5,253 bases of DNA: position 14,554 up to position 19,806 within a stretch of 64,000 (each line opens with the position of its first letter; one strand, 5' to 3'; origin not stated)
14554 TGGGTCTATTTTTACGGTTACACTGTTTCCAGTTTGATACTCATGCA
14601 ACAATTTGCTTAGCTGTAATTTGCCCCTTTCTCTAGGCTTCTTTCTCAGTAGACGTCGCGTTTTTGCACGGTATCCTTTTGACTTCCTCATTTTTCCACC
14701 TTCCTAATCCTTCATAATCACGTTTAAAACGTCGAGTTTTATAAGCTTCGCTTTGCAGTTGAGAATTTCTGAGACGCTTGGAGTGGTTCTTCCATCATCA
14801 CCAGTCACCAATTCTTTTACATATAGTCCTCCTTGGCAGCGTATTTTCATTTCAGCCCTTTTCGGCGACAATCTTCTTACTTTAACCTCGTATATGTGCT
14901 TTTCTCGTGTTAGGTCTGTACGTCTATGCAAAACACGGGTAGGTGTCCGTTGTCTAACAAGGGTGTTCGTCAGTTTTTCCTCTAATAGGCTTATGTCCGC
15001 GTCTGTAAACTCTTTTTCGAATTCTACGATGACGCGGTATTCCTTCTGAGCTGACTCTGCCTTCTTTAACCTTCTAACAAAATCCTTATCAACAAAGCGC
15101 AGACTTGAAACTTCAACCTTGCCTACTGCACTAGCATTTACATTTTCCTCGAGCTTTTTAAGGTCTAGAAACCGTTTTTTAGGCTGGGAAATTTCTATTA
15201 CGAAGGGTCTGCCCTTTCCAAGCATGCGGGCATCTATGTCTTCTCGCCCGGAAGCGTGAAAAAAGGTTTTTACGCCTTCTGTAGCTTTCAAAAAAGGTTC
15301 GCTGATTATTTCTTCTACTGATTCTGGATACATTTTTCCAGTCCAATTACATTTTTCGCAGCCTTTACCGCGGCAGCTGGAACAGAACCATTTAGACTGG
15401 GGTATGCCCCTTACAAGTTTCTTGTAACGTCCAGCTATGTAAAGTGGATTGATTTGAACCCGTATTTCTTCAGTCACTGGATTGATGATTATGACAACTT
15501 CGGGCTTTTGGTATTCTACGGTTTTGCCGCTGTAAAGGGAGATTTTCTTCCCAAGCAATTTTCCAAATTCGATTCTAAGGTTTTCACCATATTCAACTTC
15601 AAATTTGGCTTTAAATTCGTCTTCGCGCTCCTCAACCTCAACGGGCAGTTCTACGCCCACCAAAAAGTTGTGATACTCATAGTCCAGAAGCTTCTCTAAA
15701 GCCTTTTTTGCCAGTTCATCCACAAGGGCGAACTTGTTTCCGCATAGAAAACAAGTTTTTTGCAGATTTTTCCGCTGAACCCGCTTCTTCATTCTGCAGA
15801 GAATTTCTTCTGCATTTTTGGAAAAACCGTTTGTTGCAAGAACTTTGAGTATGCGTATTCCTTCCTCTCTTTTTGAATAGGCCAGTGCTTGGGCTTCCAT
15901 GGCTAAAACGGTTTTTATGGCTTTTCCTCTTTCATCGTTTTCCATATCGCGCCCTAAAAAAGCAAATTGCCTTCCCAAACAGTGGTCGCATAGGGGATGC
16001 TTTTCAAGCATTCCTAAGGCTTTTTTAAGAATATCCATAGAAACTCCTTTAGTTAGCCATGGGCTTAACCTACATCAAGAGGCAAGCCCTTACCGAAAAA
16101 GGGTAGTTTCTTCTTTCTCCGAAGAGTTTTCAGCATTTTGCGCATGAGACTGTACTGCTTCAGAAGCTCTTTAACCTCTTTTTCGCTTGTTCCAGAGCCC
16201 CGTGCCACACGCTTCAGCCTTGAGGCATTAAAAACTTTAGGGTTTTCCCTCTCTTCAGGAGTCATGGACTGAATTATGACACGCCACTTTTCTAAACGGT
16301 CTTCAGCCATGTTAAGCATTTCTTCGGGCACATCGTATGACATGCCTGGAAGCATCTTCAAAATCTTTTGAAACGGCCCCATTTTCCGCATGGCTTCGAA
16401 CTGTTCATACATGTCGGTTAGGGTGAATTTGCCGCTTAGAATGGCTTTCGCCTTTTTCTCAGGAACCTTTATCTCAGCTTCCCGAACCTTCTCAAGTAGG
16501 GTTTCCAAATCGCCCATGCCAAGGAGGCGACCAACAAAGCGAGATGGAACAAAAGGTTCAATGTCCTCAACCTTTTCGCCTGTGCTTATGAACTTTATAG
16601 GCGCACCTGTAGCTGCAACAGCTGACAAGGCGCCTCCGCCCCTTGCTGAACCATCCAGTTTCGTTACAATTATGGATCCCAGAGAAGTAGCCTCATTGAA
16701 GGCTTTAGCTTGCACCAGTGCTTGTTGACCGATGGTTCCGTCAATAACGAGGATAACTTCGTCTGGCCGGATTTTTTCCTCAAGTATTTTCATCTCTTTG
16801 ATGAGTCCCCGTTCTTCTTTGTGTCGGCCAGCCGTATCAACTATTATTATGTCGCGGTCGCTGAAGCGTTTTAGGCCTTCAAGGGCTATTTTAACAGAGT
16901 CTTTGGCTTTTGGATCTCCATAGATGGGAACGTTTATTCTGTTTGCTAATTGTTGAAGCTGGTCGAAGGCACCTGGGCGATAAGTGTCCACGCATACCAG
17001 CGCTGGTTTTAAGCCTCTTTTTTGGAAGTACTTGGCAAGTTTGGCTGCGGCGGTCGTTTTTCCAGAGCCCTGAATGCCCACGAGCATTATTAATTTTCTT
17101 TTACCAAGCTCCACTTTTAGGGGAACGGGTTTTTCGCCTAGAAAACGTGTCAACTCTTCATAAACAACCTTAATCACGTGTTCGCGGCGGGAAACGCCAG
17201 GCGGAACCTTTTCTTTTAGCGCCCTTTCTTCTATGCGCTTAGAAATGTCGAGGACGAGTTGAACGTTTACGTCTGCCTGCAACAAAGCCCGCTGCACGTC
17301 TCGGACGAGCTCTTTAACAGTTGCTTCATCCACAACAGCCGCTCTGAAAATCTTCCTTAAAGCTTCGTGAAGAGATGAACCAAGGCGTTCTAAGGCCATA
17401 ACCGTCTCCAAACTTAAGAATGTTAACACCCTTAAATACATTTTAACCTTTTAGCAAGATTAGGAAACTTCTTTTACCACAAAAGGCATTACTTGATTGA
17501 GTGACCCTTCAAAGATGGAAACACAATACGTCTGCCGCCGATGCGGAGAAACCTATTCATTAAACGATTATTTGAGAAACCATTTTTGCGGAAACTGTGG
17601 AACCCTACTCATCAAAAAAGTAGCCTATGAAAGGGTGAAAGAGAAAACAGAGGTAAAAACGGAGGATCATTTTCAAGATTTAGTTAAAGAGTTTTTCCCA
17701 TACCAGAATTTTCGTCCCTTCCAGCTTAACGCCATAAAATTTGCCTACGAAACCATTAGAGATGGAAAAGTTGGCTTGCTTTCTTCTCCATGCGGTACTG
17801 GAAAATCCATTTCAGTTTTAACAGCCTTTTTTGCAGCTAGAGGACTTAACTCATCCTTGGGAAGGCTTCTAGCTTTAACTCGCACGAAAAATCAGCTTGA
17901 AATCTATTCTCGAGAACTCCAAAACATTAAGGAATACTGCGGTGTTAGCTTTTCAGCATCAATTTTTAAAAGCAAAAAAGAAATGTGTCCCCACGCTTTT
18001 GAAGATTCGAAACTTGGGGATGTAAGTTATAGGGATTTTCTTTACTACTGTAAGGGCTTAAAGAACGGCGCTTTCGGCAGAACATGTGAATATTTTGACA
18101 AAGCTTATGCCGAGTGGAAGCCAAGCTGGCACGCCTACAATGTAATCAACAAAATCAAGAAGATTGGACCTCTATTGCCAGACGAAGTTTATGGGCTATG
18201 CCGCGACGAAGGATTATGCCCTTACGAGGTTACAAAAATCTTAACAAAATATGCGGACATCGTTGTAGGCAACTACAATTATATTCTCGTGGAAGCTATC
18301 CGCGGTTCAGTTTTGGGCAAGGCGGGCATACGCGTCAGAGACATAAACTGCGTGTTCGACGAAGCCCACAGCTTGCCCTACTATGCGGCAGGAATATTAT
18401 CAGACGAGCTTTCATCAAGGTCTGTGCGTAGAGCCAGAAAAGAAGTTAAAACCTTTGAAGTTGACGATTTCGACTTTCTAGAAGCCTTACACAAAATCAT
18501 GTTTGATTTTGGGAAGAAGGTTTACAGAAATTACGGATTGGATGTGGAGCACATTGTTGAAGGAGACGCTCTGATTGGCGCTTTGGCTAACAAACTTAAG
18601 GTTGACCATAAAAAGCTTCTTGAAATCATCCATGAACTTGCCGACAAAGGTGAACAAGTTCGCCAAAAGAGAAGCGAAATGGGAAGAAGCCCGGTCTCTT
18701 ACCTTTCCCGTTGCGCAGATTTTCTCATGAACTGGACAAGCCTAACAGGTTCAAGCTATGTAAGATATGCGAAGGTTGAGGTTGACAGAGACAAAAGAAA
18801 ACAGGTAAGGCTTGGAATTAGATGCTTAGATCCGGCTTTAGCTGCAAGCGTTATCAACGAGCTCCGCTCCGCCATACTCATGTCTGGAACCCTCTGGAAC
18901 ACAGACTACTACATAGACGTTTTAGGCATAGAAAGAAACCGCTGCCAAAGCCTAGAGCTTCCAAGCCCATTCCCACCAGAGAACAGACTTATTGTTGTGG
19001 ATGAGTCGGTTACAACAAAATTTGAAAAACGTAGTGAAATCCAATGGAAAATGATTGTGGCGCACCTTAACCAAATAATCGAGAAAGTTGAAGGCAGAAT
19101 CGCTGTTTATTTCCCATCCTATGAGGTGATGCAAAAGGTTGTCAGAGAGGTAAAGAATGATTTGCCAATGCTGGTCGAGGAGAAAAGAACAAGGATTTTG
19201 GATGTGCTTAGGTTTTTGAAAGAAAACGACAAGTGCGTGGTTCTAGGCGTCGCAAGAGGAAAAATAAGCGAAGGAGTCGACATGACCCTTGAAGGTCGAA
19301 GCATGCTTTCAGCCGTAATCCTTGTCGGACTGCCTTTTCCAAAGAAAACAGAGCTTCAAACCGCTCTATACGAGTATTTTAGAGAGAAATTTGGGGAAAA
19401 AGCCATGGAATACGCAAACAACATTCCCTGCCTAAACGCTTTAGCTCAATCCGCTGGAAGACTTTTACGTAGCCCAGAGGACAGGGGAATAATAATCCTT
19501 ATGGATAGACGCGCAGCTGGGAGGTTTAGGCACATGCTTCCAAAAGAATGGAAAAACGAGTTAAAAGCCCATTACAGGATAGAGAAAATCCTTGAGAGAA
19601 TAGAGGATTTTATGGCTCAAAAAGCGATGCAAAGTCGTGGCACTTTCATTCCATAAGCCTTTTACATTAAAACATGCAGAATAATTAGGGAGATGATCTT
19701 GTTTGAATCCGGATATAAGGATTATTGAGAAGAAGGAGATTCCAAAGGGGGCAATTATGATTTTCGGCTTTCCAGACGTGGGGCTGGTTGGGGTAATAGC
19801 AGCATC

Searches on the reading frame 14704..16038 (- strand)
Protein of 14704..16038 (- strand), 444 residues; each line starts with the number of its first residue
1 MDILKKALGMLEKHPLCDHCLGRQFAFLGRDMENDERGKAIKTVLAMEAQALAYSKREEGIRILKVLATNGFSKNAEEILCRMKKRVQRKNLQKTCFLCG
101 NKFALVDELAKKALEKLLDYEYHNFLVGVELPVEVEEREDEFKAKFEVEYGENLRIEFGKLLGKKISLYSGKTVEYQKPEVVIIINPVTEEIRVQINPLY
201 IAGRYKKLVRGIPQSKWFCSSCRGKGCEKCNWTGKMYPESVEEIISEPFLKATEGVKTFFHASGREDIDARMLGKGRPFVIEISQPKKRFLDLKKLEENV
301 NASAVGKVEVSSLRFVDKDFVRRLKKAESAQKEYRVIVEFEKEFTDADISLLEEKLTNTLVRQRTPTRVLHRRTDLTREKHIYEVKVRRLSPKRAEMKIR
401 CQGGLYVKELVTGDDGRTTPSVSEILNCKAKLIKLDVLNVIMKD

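Call 83: search_protein_families(library=pfam, proteins=[window:14704-16038:-], max_evalue=0.00001)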
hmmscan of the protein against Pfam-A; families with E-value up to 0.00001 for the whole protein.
window:14704-16038:- (444 aa): 2 families
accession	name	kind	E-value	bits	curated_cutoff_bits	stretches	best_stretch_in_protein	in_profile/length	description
PF21238.2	Pus10_C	-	1.9e-74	250.6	27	1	200-440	1-231/232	Pus10, C-terminal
PF22023.1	Pus10_THUMP_arc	-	2.3e-18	66.6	28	1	110-186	2-78/78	Pus10 THUMP domain, archaeal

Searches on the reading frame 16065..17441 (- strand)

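Call 83: search_protein_families(library=pfam, proteins=[window:16065-17441:-], max_evalue=0.00001)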
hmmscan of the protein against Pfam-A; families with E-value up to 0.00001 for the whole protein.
window:16065-17441:- (458 aa): 4 families
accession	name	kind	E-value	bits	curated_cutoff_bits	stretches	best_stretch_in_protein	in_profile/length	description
PF00448.28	SRP54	-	8.1e-73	244.7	22.7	1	116-308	2-196/196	SRP54-type protein, GTPase domain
PF02978.25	SRP_SPB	-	1.1e-34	119.1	27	1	338-437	1-91/91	Signal peptide binding domain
PF02881.24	SRP54_N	-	5.8e-18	65.3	22.4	1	20-97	1-75/75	SRP54-type protein, helical bundle domain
PF13401.12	AAA_22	-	6.7e-07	30.1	27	0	114-207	4-96/130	AAA domain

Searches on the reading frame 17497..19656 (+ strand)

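Call 83: search_protein_families(library=pfam, proteins=[window:17497-19656:+], max_evalue=0.00001)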
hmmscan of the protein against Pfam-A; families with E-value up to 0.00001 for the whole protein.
window:17497-19656:+ (719 aa): 3 families
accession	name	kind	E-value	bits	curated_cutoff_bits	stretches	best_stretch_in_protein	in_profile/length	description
PF13307.12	Helicase_C_2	-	4.7e-34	118.3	25.3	1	525-687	2-169/170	Helicase C-terminal domain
PF06777.17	HBB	-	1e-24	87.7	30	1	343-510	32-189/190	Helical and beta-bridge domain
PF06733.21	DEAD_2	-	4e-20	72.6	21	1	128-309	3-171/172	DEAD_2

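Call 94: search_protein_families(library=ncbifam, proteins=[window:17497-19656:+], max_evalue=0.001)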
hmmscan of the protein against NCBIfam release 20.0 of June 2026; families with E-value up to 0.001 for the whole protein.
window:17497-19656:+ (719 aa): 6 families
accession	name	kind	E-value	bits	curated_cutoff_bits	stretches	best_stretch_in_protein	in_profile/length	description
TIGR00604.1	rad3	subfamily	4.3e-64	217.3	246.95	2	399-683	389-687/706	DNA repair helicase (rad3)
NF005981.0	PRK08074.1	equivalog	5.3e-33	114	789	1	363-673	575-895/931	ATP-dependent DNA helicase DinG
NF053712.1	repair_DEAH_YoaA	equivalog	2.7e-31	109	680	1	71-674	18-601/630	DNA repair helicase YoaA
TIGR01407.1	dinG_rel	hypoth_equivalog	4.6e-27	94.6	547.7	1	252-706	416-889/889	putative DnaQ family exonuclease/DinG family helicase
NF008729.0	PRK11747.1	equivalog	7.4e-26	90.8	598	2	363-673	362-681/703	ATP-dependent DNA helicase DinG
NF005569.0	PRK07246.1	equivalog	5e-09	35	794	1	450-706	567-819/820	bifunctional DnaQ family exonuclease/ATP-dependent helicase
